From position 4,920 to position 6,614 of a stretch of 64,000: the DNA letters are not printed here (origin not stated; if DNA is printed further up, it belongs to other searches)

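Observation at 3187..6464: Overlapping four-gene operon: histidine phosphatase, PAP2 phosphatase, NlpC/P60-like hydrolase and an orphan MurD-like ligase, abutting the carrier-protein locus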

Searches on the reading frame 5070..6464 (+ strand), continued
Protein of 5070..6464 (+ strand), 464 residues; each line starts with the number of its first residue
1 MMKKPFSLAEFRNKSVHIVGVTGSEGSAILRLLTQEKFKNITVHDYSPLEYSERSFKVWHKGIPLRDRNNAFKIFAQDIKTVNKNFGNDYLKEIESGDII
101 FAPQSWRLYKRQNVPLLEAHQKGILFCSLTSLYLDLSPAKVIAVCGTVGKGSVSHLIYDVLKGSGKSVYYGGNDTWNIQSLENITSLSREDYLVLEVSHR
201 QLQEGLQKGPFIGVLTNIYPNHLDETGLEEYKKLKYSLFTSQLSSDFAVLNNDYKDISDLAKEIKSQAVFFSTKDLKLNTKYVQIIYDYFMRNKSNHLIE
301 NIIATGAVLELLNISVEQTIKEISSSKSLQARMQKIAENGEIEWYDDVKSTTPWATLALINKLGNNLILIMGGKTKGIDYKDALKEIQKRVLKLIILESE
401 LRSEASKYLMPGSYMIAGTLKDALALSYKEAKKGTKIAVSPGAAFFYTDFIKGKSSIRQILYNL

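Call 48: find_related_loci(query=A5, collection=metagenome_contigs, flank=10000)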
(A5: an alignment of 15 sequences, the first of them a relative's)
Query A5 (481 aa) in metagenome_contigs; peptide patterns used: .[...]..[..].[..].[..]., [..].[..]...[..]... (x = any residue, [..] = any of these).
600 stretches matched a pattern (row limit reached: there are more); 466 encode a relative of the query (tblastn E <= 1e-3); the best 80 are kept; 80 distinct loci.
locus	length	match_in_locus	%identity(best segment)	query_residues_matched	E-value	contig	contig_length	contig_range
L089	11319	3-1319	36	26-462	9e-77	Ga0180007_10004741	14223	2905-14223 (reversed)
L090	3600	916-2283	35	7-462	1e-75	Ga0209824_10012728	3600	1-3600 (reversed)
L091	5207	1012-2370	33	6-472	1e-70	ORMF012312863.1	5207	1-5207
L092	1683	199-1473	35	10-462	4e-69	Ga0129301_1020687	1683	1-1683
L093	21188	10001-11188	35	82-481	3e-63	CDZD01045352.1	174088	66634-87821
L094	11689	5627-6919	34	10-462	1e-62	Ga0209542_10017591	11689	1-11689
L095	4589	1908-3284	32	1-481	1e-62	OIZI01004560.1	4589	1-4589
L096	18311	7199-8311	37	82-466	3e-62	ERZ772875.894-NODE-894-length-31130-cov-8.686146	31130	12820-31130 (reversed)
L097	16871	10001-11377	33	1-481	9e-62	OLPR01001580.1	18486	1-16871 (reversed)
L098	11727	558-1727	35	71-462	4e-61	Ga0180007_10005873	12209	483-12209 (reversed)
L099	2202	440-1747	33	6-462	1e-62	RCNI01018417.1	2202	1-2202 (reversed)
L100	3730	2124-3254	38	83-462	4e-61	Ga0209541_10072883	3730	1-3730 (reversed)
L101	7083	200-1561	31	6-481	2e-60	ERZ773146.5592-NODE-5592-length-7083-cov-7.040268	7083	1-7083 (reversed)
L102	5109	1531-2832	31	8-462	2e-60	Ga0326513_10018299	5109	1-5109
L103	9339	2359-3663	32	6-462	7e-60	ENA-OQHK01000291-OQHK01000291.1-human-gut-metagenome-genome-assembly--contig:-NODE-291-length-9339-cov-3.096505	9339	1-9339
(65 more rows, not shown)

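Call 56: find_encoding_contigs(protein=P0110, flank=10000, max_places=1)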
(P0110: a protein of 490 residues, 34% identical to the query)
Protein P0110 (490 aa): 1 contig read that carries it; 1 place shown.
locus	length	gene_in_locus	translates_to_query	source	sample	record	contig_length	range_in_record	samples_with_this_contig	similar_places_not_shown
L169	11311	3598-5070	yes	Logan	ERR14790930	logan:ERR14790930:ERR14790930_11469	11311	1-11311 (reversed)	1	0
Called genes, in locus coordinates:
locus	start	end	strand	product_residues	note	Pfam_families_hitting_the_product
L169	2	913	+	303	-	?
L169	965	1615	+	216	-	PF02254:TrkA_N, PF02080:TrkA_C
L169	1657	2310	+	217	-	PF00070:Pyr_redox (weak), PF02254:TrkA_N, PF02558:ApbA (faint), PF13241:NAD_binding_7 (weak), PF13460:NAD_binding_10, PF02080:TrkA_C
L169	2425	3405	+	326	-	PF00877:NLPC_P60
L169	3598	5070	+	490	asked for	PF08245:Mur_ligase_M, PF02875:Mur_ligase_C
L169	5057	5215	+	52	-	PF21344:Zn_ribbon_LysW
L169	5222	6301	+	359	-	PF00291:PALP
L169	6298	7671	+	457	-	PF02655:ATP-grasp_3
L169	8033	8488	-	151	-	PF00571:CBS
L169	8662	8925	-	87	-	-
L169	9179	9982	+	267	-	PF07136:DUF1385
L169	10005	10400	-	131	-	-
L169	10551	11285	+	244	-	-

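Call 57: find_encoding_contigs(protein=P0117, flank=10000, max_places=1)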
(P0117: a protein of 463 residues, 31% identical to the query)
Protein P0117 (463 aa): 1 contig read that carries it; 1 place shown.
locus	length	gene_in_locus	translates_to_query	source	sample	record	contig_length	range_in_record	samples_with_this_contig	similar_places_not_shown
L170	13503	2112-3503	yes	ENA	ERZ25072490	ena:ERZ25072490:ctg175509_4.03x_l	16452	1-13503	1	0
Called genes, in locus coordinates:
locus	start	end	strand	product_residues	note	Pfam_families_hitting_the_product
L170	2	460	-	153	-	?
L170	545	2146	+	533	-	PF01943:Polysacc_synt, PF13440:Polysacc_synt_3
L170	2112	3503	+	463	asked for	PF08245:Mur_ligase_M, PF02875:Mur_ligase_C (weak)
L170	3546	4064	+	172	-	-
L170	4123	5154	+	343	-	PF01594:AI-2E_transport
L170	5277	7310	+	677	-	PF00753:Lactamase_B, PF12706:Lactamase_B_2, PF23023:Anti-Pycsar_Apyc1 (faint), PF22505:RNase_J_b_CASP, PF07521:RMMBL, PF17770:RNase_J_C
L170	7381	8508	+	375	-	-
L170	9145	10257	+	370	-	PF00712:DNA_pol3_beta, PF02767:DNA_pol3_beta_2 (weak), PF00712:DNA_pol3_beta, PF02767:DNA_pol3_beta_2, PF02768:DNA_pol3_beta_3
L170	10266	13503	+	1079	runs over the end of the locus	PF17757:UvrB_inter, PF02559:CarD_TRCF_RID, PF00270:DEAD, PF00271:Helicase_C, PF03461:TRCF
